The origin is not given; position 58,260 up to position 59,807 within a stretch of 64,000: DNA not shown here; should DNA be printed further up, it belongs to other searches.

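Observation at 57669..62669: AT-rich island: HAD-IIB phosphatase + GT4 glycosyltransferase + 548-aa coiled-coil protein + MscS (osmoadaptation module with an unknown scaffold protein)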

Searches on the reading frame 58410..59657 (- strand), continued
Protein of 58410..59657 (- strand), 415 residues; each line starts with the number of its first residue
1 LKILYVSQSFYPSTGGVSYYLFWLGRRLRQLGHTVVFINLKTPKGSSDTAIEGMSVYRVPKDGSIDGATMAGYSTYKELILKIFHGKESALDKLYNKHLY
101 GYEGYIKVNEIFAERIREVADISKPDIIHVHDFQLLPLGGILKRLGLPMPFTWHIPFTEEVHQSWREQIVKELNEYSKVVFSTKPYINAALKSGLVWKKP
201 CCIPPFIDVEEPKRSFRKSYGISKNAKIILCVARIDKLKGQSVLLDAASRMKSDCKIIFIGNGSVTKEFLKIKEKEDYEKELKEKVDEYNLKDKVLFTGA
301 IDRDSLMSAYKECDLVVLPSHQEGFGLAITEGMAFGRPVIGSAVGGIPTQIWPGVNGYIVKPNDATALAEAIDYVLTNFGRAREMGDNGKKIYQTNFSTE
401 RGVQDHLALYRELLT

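Call 44: find_encoding_contigs(protein=P0103, flank=6000, max_places=1)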
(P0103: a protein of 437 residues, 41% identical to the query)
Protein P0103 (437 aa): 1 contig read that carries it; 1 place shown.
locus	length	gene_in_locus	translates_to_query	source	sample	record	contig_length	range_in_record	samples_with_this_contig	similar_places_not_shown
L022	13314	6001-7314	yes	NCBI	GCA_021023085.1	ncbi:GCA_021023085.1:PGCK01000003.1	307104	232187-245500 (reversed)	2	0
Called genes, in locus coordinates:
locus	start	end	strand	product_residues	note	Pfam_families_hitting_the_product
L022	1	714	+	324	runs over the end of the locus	PF00571:CBS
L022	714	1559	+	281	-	PF00571:CBS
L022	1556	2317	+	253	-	PF00571:CBS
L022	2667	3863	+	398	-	PF21088:MS_channel_1st, PF00924:MS_channel_2nd, PF21082:MS_channel_3rd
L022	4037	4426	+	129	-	-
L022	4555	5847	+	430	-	PF01336:tRNA_anti-codon, PF00152:tRNA-synt_2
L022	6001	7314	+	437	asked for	PF08323:Glyco_transf_5 (weak), PF13439:Glyco_transf_4, PF13579:Glyco_trans_4_4, PF00982:Glyco_transf_20 (faint), PF21269:TreT_GT1, PF20706:GT4-conflict, PF00534:Glycos_transf_1, PF13692:Glyco_trans_1_4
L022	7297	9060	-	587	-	PF19291:TREH_N, PF00723:Glyco_hydro_15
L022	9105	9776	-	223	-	PF05116:S6PP (faint), PF08282:Hydrolase_3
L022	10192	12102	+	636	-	PF00662:Proton_antipo_N, PF00361:Proton_antipo_M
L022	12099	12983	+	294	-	PF00146:NADHdh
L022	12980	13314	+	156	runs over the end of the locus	PF01058:Oxidored_q6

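Call 51: find_related_loci(query=A5, collection=metagenome_contigs, flank=6000)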
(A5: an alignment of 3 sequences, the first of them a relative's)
Query A5 (647 aa) in metagenome_contigs; peptide patterns used: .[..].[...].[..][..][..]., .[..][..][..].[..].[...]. (x = any residue, [..] = any of these).
294 stretches matched a pattern; 1 encode a relative of the query (tblastn E <= 1e-3); 1 distinct loci.
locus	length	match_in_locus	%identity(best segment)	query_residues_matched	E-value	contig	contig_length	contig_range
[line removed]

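Call 86: search_protein_families(library=ncbifam, proteins=[L020:9465-10232:+, L022:7297-9060:-, L022:9105-9776:-], max_evalue=0.00001)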
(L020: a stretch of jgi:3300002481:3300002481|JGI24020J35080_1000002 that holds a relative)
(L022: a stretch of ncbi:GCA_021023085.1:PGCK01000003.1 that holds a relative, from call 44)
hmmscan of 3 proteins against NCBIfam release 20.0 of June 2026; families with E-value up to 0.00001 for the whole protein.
L020:9465-10232:+ (255 aa): 4 families
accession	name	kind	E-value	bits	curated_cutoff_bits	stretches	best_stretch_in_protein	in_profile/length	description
TIGR00685.1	T6PP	equivalog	4.2e-55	187.3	68.05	1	20-253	3-249/250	trehalose-phosphatase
NF011071.0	PRK14501.1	equivalog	5.4e-45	153.9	634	1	15-253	488-725/729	bifunctional alpha,alpha-trehalose-phosphate synthase (UDP-forming)/trehalose-phosphatase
NF007560.0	PRK10187.1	equivalog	2.1e-29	102.6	327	1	24-252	18-243/266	trehalose-phosphatase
TIGR01484.1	HAD-SF-IIB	subfamily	2.9e-24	86.4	41.8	1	23-223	2-220/221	HAD-IIB family hydrolase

L022:7297-9060:- (587 aa): 4 families
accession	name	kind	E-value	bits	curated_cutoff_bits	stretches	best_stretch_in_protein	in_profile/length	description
NF041084.1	trehalase_H1_Arch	equivalog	2.5e-130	435.8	820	1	2-581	2-568/570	alpha,alpha-trehalase TreH1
NF041085.1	trehalase_H2_Arch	equivalog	3.7e-106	355.8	1000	1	2-581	3-574/579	alpha,alpha-trehalase TreH2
TIGR01577.1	oligosac_amyl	hypoth_equivalog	1.8e-30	106.2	820.7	2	345-537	350-555/616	oligosaccharide amylase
TIGR01535.1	glucan_glucosid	equivalog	2.7e-07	29.4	741.9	1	147-298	174-332/662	glucan 1,4-alpha-glucosidase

L022:9105-9776:- (223 aa): 11 families
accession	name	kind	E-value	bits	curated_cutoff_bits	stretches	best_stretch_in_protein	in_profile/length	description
TIGR01487.1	Pglycolate_arch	equivalog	1.8e-35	122.7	122.75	1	4-215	1-215/215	phosphoglycolate phosphatase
NF002245.0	PRK01158.1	equivalog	8.1e-27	94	198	1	3-221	2-231/233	phosphoglycolate phosphatase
TIGR01482.1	SPP-subfamily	subfamily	9.2e-24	84.2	107.15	1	7-210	1-212/225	sucrose-phosphate phosphatase subfamily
TIGR00099.1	Cof-subfamily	subfamily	4.1e-23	82.3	137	2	122-206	160-247/256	Cof-type HAD-IIB family hydrolase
TIGR01484.1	HAD-SF-IIB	subfamily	1.8e-18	67.4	41.8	2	134-182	167-215/221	HAD-IIB family hydrolase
NF007806.0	PRK10513.1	equivalog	4.2e-16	59.1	273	1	128-211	176-260/270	sugar-phosphatase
NF045966.1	YcsE_rel_Pase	equivalog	2.4e-12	46.9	220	0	139-210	183-254/265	YcsE-related riboflavin metabolism phosphatase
NF011705.0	PRK15126.1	equivalog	4.6e-08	32.7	336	1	129-198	170-239/272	HMP-PP phosphatase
NF007019.0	PRK09484.1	equivalog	5.7e-07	29.3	208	0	155-210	108-163/187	3-deoxy-manno-octulosonate-8-phosphatase KdsC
NF007821.0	PRK10530.1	equivalog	6.3e-07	28.9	274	0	141-213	193-265/272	pyridoxal phosphatase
TIGR01486.1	HAD-SF-IIB-MPGP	subfamily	9.3e-06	25.1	164.75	0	6-79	1-73/257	mannosyl-3-phosphoglycerate phosphatase family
